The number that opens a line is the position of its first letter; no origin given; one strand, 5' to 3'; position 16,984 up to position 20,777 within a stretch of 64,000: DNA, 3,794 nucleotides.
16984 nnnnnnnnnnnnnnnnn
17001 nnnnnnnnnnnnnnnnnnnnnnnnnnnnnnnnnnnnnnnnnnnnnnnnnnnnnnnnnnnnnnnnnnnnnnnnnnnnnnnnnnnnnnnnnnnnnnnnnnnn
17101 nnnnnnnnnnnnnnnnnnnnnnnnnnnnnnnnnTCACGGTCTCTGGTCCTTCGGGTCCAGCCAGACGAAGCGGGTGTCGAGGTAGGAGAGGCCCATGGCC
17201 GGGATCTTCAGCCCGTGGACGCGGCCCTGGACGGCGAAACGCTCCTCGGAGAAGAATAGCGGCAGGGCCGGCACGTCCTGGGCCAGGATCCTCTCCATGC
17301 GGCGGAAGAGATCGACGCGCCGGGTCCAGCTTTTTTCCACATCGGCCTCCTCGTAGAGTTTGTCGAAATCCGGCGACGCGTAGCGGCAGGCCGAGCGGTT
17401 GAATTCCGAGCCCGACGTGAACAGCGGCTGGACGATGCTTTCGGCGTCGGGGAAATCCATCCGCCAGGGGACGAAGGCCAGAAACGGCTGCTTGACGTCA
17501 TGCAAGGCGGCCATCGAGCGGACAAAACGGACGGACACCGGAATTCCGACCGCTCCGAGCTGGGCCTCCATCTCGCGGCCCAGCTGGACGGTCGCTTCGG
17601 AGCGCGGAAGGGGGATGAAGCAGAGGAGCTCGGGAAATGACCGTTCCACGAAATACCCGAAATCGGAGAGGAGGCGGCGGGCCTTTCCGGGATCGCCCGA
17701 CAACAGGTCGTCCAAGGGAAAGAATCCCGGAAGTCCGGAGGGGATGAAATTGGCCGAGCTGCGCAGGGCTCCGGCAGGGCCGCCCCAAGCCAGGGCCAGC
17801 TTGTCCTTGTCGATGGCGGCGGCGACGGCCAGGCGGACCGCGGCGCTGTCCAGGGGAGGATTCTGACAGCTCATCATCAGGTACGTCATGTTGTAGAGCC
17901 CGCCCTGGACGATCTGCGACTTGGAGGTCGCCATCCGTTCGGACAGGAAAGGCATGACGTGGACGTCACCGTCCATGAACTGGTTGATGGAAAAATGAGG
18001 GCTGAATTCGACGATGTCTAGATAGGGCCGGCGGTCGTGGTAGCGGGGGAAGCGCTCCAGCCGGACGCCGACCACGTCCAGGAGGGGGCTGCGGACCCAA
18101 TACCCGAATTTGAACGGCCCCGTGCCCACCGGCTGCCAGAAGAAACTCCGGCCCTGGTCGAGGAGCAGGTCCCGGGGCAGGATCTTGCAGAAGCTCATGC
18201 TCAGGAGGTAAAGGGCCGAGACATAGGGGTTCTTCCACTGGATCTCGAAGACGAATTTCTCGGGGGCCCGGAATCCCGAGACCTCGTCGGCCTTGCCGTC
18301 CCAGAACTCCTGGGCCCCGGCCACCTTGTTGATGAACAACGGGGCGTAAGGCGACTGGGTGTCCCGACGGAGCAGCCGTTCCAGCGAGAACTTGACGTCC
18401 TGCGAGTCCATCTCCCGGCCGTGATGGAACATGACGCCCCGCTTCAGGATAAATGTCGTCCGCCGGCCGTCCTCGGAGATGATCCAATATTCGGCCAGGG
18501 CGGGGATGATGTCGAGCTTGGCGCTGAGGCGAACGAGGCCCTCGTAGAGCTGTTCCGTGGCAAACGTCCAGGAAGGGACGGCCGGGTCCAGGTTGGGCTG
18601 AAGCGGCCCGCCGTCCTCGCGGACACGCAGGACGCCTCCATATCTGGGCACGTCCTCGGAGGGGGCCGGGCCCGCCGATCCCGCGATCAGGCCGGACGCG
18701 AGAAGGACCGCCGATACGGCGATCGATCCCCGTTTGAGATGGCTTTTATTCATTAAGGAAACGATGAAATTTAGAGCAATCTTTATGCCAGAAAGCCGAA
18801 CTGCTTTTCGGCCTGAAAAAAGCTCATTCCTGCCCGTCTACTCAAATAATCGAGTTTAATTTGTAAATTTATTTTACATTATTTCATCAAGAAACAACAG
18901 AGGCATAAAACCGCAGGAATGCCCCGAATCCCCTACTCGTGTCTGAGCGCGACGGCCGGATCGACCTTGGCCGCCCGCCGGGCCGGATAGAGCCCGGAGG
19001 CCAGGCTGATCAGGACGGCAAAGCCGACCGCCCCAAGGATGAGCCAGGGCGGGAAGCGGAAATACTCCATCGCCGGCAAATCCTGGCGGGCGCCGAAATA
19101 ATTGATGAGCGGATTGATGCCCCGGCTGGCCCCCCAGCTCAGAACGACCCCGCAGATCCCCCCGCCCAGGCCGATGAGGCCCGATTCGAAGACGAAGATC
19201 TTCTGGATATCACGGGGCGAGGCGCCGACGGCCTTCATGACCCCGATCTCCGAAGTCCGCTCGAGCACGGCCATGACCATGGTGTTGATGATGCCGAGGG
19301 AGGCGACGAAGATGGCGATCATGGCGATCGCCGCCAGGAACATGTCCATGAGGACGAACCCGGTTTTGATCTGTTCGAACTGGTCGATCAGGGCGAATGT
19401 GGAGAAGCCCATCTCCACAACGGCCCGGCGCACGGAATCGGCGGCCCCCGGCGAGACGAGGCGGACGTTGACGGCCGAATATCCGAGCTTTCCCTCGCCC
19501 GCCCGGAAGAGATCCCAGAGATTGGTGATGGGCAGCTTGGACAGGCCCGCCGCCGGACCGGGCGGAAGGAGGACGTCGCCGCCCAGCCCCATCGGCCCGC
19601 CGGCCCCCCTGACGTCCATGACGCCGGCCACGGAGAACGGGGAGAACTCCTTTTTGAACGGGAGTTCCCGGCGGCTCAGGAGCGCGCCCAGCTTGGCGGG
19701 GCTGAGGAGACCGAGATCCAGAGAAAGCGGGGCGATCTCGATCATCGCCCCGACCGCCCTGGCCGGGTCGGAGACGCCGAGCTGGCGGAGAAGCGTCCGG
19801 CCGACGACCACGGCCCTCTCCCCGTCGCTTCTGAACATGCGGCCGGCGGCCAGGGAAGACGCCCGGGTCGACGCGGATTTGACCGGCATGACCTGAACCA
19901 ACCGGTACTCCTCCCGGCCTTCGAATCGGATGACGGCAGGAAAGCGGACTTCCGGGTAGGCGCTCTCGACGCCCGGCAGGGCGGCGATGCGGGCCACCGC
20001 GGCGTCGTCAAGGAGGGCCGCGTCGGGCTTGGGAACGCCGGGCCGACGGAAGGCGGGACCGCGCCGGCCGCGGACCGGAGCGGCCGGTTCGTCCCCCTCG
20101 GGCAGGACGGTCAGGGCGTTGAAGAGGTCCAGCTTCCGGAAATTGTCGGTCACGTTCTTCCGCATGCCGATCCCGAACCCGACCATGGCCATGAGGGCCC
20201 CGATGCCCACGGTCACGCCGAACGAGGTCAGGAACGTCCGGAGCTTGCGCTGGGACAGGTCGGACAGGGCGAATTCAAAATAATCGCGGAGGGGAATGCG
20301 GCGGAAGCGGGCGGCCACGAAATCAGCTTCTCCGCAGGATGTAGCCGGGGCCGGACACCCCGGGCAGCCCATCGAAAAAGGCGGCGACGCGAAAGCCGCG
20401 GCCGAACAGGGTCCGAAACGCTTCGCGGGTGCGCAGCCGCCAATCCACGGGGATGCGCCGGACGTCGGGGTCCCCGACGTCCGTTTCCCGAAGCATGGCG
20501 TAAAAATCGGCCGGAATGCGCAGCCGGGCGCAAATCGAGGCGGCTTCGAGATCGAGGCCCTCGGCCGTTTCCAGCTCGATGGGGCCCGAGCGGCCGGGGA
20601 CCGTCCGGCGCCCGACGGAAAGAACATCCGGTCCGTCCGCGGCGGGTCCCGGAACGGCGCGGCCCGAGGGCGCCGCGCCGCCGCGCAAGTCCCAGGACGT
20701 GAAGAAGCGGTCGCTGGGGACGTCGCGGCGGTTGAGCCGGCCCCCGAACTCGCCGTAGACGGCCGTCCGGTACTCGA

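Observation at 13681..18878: Three sigma-54 promoter candidates with a shared upstream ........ motif tie the SBP-kinase-activator module to a CheY-like gene and the pgs operon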

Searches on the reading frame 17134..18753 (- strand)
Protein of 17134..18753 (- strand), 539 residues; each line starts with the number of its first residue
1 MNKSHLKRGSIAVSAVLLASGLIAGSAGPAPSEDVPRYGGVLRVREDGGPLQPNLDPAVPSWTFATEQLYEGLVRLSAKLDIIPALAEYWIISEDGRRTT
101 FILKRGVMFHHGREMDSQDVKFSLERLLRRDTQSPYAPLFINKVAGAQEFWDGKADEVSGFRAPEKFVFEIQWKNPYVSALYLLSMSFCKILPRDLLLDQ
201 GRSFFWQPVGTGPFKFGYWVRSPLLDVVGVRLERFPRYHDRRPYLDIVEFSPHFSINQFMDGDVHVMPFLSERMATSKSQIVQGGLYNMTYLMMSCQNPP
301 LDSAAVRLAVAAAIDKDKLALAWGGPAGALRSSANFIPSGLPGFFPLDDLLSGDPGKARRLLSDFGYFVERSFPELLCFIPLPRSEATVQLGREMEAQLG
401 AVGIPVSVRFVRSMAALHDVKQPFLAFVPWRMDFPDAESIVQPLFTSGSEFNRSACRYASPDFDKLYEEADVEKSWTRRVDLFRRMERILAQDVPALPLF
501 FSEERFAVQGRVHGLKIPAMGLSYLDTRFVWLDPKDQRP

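Call 9: search_protein_families(library=pfam, proteins=[window:17134-18753:-])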
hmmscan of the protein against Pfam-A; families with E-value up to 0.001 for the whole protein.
window:17134-18753:- (539 aa): 1 family
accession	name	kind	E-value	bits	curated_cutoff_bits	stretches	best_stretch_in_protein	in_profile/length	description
PF00496.27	SBP_bac_5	-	3.2e-48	165.1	32.4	1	82-449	2-365/368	Bacterial extracellular solute-binding proteins, family 5 Middle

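Call 49: search_protein_families(library=ncbifam, proteins=[window:17134-18753:-])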
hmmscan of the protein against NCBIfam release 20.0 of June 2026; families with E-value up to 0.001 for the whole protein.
window:17134-18753:- (539 aa): 11 families
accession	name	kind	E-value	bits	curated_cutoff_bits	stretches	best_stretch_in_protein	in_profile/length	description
NF045467.1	Opp4A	equivalog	5.6e-28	97.5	650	2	69-276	66-273/556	oligopeptide ABC transporter substrate-binding protein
NF011689.0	PRK15109.1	equivalog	1.3e-25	90.2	560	1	67-521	63-529/547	ABC transporter substrate-binding protein SapA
NF043070.1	DppA_dipep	equivalog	2.4e-21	75.9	1005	1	63-524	54-528/535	dipeptide ABC transporter periplasmic-binding protein DppA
TIGR02294.1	nickel_nikA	equivalog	2.4e-18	66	393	1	45-216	13-170/501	nickel ABC transporter substrate-binding protein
NF045468.1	Opp5A_nikA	equivalog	6.5e-16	57.9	600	1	54-131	30-105/488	nickel ABC transporter substrate-binding protein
NF007287.0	PRK09755.1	equivalog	1.7e-13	50.3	1098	1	67-502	61-503/535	ABC transporter substrate-binding protein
NF011942.0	PRK15413.1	equivalog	1.7e-13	50.1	594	1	67-501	56-482/512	glutathione ABC transporter substrate-binding protein GsiB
NF011684.0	PRK15104.1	equivalog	2.1e-13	49.8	947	1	65-319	65-328/543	oligopeptide ABC transporter substrate-binding protein OppA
NF047575.1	opine_bind_CntA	exception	1.5e-12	46.8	800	1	65-217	61-199/535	staphylopine-dependent metal ABC transporter substrate-binding lipoprotein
NF010149.0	PRK13626.1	equivalog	8.7e-10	37.9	476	1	62-216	143-273/552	HTH-type transcriptional regulator SgrR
TIGR04028.1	SBP_KPN_01854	hypoth_equivalog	3.1e-05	22.7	468.5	0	294-521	260-499/509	TIGR04028 family ABC transporter substrate-binding protein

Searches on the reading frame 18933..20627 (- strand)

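Call 9: search_protein_families(library=pfam, proteins=[window:18933-20627:-])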
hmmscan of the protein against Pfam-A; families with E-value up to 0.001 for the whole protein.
window:18933-20627:- (564 aa): 2 families
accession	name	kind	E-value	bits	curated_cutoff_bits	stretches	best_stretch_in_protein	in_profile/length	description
PF02687.27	FtsX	-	2.8e-23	82.7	25.5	1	433-557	2-120/120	FtsX-like permease C-terminal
PF12704.14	MacB_PCD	-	3.8e-21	76.8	27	1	131-403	1-204/207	MacB-like periplasmic core domain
